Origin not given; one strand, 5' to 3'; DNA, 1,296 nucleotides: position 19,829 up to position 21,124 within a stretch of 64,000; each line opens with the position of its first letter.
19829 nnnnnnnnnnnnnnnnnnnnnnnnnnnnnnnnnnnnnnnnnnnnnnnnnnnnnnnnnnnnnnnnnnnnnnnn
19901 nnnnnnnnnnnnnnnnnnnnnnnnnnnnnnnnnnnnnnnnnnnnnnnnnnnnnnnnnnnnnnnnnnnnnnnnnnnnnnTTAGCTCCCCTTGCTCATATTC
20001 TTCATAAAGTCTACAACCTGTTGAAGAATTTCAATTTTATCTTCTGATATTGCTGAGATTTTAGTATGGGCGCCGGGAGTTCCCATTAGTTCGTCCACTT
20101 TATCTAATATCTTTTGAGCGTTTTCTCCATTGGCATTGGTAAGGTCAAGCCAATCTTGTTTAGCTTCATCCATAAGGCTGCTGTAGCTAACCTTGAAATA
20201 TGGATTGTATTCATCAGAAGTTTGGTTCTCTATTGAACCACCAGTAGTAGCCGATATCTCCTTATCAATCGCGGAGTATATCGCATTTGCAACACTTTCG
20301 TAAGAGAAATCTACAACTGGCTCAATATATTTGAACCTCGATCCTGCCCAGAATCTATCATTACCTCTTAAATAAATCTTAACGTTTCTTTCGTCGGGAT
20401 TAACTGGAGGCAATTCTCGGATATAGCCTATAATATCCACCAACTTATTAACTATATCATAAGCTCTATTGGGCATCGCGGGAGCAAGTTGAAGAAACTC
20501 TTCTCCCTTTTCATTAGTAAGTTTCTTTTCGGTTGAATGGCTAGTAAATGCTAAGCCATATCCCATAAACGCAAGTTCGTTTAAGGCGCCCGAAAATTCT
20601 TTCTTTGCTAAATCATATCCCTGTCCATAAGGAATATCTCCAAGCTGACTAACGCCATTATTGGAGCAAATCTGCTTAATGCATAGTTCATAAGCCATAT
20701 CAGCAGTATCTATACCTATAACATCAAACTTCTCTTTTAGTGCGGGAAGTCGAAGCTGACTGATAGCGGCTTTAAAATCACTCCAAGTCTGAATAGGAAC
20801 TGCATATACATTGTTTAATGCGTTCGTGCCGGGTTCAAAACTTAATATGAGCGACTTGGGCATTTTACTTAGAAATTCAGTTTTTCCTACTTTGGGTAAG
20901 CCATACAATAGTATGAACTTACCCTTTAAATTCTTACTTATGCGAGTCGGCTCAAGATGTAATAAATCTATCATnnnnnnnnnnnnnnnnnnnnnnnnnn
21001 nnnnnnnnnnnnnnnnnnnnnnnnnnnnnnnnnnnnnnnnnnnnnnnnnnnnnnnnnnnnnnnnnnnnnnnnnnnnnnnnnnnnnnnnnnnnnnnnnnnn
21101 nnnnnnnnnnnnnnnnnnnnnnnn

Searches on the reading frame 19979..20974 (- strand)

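Call 13: search_protein_families(library=phrogs, proteins=[window:19979-20974:-], max_evalue=0.001)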
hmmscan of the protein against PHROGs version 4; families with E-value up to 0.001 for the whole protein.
window:19979-20974:- (331 aa): 3 families
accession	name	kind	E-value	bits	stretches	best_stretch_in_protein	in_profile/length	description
phrog_124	-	DNA, RNA and nucleotide metabolism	1.3e-42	147.5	1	8-288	33-288/382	Sak4-like ssDNA annealing protein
phrog_19299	-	head and packaging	1e-15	58.3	1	41-250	402-619/702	terminase large subunit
phrog_8097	-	DNA, RNA and nucleotide metabolism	7e-13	49.1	1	11-253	253-500/598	exonuclease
